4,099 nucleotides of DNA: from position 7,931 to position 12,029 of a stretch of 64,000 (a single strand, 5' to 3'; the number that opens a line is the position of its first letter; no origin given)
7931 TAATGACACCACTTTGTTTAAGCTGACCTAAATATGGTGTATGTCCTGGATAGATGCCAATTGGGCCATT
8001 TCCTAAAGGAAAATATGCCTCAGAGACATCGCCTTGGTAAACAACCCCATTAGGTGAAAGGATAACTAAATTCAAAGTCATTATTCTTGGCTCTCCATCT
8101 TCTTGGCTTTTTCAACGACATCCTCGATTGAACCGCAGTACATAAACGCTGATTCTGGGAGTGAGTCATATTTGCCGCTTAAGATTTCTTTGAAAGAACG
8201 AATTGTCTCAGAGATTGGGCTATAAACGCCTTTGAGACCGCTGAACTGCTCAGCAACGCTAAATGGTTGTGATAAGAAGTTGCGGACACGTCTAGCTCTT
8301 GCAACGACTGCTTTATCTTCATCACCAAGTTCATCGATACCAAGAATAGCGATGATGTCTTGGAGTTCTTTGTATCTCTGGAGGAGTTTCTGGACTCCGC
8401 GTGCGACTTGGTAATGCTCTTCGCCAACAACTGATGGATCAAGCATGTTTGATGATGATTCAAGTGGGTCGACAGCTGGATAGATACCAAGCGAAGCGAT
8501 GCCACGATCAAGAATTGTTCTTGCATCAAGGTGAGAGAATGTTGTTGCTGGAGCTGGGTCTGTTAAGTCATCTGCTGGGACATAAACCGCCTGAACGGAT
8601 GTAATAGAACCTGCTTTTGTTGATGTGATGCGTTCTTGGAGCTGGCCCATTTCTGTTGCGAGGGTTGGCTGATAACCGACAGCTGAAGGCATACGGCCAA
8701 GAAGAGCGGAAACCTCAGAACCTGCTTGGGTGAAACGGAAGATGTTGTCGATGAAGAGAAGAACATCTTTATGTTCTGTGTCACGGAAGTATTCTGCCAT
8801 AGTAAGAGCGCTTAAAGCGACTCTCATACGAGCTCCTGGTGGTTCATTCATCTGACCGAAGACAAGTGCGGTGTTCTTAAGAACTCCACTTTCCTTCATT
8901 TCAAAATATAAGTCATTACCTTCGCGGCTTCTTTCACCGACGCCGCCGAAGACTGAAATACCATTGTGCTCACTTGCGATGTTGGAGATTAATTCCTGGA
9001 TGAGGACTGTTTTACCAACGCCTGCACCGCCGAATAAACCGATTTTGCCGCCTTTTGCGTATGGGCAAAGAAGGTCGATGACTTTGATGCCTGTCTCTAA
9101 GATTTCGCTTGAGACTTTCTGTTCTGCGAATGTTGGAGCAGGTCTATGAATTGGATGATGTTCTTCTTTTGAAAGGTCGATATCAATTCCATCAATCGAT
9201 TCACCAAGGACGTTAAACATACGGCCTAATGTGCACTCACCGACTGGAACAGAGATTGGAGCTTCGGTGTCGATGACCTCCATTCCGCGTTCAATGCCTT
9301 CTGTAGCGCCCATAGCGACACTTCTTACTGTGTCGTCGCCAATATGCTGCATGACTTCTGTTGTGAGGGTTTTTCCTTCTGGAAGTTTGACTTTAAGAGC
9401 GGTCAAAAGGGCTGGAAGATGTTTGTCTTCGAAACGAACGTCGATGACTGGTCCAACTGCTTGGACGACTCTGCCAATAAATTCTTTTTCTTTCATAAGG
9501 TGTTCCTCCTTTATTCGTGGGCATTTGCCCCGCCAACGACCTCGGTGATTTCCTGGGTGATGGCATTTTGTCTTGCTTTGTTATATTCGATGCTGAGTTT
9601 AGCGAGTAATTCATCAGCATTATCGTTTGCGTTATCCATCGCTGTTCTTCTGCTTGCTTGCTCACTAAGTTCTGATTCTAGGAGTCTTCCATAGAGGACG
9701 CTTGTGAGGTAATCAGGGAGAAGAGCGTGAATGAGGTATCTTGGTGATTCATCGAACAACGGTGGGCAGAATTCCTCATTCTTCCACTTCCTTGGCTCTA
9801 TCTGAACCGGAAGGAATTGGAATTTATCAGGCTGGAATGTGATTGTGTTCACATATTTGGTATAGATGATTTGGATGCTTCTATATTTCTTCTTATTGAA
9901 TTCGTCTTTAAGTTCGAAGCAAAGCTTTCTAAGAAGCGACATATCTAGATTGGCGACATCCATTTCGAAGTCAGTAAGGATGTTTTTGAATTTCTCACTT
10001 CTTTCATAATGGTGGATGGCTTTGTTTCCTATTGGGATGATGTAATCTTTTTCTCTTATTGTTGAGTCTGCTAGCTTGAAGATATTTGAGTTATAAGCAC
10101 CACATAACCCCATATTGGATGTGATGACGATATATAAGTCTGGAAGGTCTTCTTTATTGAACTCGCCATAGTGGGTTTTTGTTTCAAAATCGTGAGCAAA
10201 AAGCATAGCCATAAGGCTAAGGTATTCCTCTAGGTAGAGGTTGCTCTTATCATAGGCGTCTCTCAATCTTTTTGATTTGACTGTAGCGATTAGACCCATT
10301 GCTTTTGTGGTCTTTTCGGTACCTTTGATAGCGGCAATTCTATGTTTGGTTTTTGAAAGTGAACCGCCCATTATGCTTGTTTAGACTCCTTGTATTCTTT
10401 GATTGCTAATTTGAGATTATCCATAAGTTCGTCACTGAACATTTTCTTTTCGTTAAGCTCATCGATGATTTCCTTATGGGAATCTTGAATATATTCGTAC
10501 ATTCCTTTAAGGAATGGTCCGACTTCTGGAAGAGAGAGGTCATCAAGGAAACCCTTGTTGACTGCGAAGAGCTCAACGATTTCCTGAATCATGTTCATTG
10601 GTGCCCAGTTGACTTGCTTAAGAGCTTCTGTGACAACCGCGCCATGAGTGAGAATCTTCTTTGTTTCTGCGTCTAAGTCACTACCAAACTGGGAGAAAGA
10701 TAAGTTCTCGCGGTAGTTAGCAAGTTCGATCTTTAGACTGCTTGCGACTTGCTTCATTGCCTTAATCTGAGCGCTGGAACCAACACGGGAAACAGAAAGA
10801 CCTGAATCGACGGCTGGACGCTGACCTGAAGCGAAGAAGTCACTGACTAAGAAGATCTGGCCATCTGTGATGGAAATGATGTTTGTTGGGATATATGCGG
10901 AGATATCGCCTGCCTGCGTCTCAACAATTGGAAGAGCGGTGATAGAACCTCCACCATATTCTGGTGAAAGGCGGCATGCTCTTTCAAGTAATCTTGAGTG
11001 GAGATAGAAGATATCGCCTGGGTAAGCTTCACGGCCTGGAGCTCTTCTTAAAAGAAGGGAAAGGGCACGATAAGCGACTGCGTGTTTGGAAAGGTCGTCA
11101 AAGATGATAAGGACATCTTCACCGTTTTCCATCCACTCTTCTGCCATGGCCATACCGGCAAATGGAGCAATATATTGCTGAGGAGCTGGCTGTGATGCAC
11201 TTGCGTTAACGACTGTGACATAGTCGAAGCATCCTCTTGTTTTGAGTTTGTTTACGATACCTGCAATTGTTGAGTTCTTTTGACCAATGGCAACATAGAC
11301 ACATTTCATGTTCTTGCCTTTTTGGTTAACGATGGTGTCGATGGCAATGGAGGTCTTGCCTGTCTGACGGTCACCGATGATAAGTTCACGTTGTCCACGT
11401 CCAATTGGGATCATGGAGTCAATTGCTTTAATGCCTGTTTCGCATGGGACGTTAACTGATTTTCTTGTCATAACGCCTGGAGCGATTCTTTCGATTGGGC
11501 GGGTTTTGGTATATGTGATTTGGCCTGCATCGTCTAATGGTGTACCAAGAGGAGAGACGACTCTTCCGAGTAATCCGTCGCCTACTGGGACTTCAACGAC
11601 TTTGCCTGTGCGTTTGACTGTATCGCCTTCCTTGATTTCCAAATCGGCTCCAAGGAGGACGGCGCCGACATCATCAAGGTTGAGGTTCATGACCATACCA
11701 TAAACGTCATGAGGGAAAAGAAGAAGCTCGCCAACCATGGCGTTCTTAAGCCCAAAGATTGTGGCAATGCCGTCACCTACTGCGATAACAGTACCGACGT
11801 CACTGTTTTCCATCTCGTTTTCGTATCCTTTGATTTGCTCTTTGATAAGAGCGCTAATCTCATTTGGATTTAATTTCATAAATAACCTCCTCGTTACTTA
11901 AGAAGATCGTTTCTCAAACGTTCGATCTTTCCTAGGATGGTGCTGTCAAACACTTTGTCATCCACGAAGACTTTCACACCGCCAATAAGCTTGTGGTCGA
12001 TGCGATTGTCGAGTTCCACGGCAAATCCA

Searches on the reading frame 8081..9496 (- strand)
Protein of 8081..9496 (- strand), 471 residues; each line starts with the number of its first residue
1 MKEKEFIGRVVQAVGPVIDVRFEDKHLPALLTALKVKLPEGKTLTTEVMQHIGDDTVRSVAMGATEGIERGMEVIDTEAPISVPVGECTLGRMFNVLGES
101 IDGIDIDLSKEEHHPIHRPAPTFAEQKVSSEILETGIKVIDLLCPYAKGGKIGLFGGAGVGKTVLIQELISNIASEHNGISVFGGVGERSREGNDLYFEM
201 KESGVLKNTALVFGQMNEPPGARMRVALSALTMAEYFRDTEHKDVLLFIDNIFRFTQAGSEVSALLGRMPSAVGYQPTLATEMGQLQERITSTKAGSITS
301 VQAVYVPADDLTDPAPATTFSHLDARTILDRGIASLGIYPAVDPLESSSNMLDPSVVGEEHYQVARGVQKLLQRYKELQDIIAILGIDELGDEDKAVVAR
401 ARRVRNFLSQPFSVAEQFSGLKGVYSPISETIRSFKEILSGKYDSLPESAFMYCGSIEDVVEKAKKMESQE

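Call 69: search_protein_families(library=pfam, proteins=[window:8081-9496:-], max_evalue=0.001)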
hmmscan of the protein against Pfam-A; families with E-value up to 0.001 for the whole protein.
window:8081-9496:- (471 aa): 3 families
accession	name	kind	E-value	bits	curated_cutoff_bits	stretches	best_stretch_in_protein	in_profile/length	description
PF00006.31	ATP-synt_ab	-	1e-74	251.2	29.5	1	136-349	1-213/213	ATP synthase alpha/beta family, nucleotide-binding domain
PF02874.29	ATP-synt_ab_N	-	1.7e-19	70.5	20.9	1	10-77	1-68/69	ATP synthase alpha/beta family, beta-barrel domain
PF22919.1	ATP-synt_VA_C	-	1.4e-16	60.8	24.7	1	355-444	6-98/101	C-terminal domain of V and A type ATP synthase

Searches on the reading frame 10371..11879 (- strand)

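Call 69: search_protein_families(library=pfam, proteins=[window:10371-11879:-], max_evalue=0.001)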
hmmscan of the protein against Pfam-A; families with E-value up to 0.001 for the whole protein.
window:10371-11879:- (502 aa): 5 families
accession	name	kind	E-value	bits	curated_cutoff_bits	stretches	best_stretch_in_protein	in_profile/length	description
PF00006.31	ATP-synt_ab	-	2.3e-78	263.1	29.5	1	149-364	1-213/213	ATP synthase alpha/beta family, nucleotide-binding domain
PF00306.32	ATP-synt_ab_C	-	3.5e-39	134.4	27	1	371-495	1-125/126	ATP synthase alpha/beta chain, C terminal domain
PF02874.29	ATP-synt_ab_N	-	1.4e-12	48.4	20.9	1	27-92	4-69/69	ATP synthase alpha/beta family, beta-barrel domain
PF06745.19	ATPase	-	0.00012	21.9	26.6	1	147-208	2-66/231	KaiC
PF09378.16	HAS-barrel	-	0.00064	20.2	25.2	0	28-89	5-89/90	HAS barrel domain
